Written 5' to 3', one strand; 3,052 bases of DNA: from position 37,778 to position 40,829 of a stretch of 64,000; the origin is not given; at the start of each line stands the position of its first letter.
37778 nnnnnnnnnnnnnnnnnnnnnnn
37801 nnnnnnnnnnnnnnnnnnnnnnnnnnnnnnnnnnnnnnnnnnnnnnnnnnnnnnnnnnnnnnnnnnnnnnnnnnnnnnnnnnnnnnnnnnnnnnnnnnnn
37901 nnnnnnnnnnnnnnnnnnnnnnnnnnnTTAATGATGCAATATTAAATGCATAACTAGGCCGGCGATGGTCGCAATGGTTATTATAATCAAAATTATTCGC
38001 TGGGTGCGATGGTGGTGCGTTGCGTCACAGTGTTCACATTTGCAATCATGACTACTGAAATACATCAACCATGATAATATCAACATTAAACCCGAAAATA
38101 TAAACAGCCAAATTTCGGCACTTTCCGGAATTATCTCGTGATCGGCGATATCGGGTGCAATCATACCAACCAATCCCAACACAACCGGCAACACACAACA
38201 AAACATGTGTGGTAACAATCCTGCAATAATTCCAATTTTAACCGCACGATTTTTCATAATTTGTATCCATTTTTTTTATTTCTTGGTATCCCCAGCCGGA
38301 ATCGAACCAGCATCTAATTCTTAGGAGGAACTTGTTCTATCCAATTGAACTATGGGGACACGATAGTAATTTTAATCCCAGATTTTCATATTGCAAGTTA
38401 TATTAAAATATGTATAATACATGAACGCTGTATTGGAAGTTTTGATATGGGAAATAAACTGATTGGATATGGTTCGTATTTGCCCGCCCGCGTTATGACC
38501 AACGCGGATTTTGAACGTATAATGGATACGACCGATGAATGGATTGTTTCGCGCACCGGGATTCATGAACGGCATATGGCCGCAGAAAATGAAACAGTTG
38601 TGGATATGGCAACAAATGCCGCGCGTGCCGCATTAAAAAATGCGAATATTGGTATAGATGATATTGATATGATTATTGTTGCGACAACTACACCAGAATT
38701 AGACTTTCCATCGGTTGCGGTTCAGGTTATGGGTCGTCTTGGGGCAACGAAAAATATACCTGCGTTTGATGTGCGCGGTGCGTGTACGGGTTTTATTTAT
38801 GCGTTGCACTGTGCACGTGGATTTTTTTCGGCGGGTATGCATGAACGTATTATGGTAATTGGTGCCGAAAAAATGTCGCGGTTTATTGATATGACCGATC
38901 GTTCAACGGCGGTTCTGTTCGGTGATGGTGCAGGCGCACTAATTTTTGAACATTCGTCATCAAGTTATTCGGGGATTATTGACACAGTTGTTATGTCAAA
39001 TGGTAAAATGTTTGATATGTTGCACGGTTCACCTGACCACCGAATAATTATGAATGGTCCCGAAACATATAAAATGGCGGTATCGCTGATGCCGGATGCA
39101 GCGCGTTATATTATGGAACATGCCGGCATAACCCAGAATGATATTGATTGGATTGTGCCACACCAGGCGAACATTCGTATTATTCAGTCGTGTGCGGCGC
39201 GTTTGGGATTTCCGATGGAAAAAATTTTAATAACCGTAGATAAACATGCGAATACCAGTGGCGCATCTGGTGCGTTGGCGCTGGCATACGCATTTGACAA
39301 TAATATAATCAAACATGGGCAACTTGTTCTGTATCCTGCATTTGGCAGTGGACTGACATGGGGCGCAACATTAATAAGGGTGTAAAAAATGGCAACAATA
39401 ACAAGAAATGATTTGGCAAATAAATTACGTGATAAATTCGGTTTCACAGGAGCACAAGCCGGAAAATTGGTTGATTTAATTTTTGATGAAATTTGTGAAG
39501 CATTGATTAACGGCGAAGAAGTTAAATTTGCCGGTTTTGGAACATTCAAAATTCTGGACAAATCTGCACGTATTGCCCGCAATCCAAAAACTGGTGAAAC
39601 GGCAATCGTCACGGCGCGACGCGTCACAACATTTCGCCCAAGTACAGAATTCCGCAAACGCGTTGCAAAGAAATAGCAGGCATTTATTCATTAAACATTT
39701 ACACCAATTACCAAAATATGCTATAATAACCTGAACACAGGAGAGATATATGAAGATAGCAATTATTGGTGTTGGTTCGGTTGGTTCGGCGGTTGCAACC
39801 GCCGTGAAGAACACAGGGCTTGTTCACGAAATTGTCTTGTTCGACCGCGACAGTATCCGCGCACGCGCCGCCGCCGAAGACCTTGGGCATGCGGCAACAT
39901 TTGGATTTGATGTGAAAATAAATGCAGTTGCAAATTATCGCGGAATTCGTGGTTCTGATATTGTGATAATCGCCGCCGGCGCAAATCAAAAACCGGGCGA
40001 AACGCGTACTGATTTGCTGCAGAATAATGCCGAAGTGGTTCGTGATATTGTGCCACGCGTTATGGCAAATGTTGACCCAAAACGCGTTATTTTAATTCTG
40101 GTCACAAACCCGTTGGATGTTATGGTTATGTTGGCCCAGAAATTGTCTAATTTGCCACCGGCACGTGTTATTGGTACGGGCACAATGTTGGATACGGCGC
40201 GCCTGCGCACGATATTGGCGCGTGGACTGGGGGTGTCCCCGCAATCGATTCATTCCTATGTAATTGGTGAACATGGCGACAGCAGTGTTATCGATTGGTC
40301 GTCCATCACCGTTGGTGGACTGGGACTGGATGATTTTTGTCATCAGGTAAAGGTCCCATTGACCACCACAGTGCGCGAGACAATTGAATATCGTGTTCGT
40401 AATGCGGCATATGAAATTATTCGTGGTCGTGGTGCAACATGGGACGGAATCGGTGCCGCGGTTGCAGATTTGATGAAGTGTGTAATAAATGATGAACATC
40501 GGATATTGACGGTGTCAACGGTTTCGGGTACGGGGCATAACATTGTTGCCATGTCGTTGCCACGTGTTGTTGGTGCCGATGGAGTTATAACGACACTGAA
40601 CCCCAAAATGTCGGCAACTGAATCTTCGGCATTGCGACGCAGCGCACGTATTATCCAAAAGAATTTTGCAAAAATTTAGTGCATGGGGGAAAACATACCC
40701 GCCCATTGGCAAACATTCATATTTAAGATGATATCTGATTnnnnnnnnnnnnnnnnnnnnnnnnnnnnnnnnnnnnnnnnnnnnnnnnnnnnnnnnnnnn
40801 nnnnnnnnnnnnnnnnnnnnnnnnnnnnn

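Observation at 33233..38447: A roughly 5-kb insertion splits the conserved rpmF-plsX | fabH-ihfA operon at the 3' end of tRNA-Arg(CCU)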

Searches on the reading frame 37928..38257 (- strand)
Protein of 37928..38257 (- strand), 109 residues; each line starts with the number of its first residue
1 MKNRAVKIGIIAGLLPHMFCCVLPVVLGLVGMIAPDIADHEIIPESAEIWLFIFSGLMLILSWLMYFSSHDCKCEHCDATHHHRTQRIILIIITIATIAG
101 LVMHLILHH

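Call 4: search_protein_families(library=pfam, proteins=[window:37928-38257:-], max_evalue=0.01)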
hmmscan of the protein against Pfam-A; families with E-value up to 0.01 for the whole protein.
window:37928-38257:- (109 aa): 1 family
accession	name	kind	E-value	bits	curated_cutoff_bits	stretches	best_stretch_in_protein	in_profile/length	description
PF02411.20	MerT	-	0.0022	18.5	32.9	1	5-99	10-104/116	MerT mercuric transport protein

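Call 9: search_protein_families(library=ncbifam, proteins=[window:37928-38257:-], max_evalue=0.1)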
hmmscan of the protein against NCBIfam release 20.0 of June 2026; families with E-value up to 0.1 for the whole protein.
window:37928-38257:- (109 aa): 3 families
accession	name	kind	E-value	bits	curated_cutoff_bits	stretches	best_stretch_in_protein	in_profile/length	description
NF033556.1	MerTP_fusion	equivalog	3e-05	23.7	180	1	18-98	10-91/186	mercuric transport protein MerTP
NF010314.2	PRK13751.2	equivalog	0.00047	20.3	150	1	5-106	10-111/116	mercuric ion transporter MerT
TIGR04104.1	cxxc_20_cxxc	subfamily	0.045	14.1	45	1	66-106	20-59/93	TIGR04104 family putative zinc finger protein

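Call 46: search_protein_families(library=phrogs, proteins=[window:37928-38257:-], max_evalue=0.01)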
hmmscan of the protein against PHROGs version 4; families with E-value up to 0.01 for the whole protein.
window:37928-38257:- (109 aa): 0 families

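Call 47: search_protein_families(library=padloc, proteins=[window:37928-38257:-], max_evalue=0.01)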
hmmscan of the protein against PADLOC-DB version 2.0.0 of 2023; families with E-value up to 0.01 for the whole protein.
window:37928-38257:- (109 aa): 0 families

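Call 57: search_protein_families(library=pfam, alignment_id=A4, max_evalue=0.01)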
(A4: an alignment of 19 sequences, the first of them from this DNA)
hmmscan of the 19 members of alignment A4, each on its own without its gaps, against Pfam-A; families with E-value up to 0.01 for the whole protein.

A. member 1, seq(109 aa): 1 family
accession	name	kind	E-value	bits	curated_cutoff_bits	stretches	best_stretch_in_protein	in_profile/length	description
PF02411.20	MerT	-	0.0022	18.5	32.9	1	5-99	10-104/116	MerT mercuric transport protein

B. families by the number of members that match (of 19 scanned): 7 families
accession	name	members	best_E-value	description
PF03203.19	MerC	6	0.00099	MerC mercury resistance protein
PF05805.17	L6_membrane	2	0.002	L6 membrane protein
PF02411.20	MerT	2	0.0022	MerT mercuric transport protein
PF13687.11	DUF4153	1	0.00057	Domain of unknown function (DUF4153)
PF15562.11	Imm17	1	0.0029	Immunity protein 17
PF11026.13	DUF2721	1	0.0029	Protein of unknown function (DUF2721)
PF24394.1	TMEM62_C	1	0.0041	TMEM62 C-terminal domain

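Call 58: search_solved_structures(query=A4, max_evalue=1)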
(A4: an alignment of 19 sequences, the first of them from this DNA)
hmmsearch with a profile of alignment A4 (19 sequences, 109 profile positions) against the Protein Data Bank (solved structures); distinct sequences matched with E-value up to 1: 2.
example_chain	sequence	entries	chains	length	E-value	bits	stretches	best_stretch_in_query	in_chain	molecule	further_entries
6krz_A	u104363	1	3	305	0.24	14.7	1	14-82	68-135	Adiponectin receptor protein 1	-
5lxg_A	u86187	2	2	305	0.31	14.4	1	14-80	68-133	Adiponectin receptor protein 1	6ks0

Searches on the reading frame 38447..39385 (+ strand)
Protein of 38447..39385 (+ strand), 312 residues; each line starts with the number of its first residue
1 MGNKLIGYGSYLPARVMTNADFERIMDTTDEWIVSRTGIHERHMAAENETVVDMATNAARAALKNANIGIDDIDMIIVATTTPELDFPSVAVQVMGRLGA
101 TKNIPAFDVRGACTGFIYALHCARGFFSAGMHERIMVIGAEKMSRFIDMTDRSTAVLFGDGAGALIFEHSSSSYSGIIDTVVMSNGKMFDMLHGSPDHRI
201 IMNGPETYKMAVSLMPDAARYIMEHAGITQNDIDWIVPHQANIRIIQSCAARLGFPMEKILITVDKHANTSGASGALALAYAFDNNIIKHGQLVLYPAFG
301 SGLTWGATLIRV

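Call 4: search_protein_families(library=pfam, proteins=[window:38447-39385:+], max_evalue=0.01)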
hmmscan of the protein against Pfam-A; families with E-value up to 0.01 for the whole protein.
window:38447-39385:+ (312 aa): 8 families
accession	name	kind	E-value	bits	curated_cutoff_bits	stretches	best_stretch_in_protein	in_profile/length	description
PF08541.16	ACP_syn_III_C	-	1.8e-31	108.6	26.6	1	223-311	1-89/90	3-Oxoacyl-[acyl-carrier-protein (ACP)] synthase III C terminal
PF08545.16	ACP_syn_III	-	1.2e-26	92.9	24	1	107-186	1-80/80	3-Oxoacyl-[acyl-carrier-protein (ACP)] synthase III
PF00108.29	Thiolase_N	-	1.7e-10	41.1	26.4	1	35-147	7-119/260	Thiolase, N-terminal domain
PF00195.25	Chal_sti_synt_N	-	6.9e-06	26.1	27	1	38-166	87-220/225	Chalcone and stilbene synthases, N-terminal domain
PF08392.18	FAE1_CUT1_RppA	-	0.00038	20.3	27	1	44-153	76-186/290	FAE1/Type III polyketide synthase-like protein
PF07451.17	SpoVAD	-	0.0016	17.7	22.1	0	53-139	53-132/329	Stage V sporulation protein AD (SpoVAD)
PF22691.2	Thiolase_C_1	-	0.0023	18.1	28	0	40-76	5-41/144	Thiolase C-terminal domain-like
PF02803.24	Thiolase_C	-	0.004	17.2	27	0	218-261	27-70/123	Thiolase, C-terminal domain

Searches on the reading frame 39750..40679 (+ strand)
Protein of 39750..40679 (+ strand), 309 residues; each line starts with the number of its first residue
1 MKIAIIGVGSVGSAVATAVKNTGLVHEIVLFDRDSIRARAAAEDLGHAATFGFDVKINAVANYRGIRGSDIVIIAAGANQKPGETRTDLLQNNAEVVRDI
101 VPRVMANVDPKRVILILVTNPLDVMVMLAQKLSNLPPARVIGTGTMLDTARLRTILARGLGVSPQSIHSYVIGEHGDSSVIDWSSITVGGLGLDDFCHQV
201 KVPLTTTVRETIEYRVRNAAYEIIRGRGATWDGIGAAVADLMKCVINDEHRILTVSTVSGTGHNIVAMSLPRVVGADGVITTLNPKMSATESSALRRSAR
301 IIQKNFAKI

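Call 4: search_protein_families(library=pfam, proteins=[window:39750-40679:+], max_evalue=0.01)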
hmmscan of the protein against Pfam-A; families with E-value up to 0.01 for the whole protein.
window:39750-40679:+ (309 aa): 10 families
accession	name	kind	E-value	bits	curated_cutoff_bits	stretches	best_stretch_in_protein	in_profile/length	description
PF00056.29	Ldh_1_N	-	1.5e-35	122.7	27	1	1-142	1-141/141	lactate/malate dehydrogenase, NAD binding domain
PF02866.23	Ldh_1_C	-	1.7e-28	100.2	22.6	1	145-308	1-169/174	lactate/malate dehydrogenase, alpha/beta C-terminal domain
PF03807.23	F420_oxidored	-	1.6e-07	32.2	21.6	1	2-76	1-67/94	NADP oxidoreductase coenzyme F420-dependent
PF03435.24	Sacchrp_dh_NADP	-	2e-05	25.4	25.1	1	3-77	1-77/129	Saccharopine dehydrogenase NADP binding domain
PF02254.24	TrkA_N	-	0.00058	20.6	23.8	1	3-80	1-74/116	TrkA-N domain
PF00899.27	ThiF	-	0.00096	18.8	28.1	1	2-37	22-56/238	ThiF family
PF01408.29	GFO_IDH_MocA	-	0.001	20.2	24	1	1-96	1-89/120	Oxidoreductase family, NAD-binding Rossmann fold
PF01210.29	NAD_Gly3P_dh_N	-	0.0022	18.4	23.1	1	2-43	1-40/158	NAD-dependent glycerol-3-phosphate dehydrogenase N-terminus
PF01488.26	Shikimate_DH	-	0.0032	18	24.3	1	2-80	14-87/138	Shikimate / quinate 5-dehydrogenase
PF03721.20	UDPG_MGDP_dh_N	-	0.0045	17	27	0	1-105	1-112/187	UDP-glucose/GDP-mannose dehydrogenase family, NAD binding domain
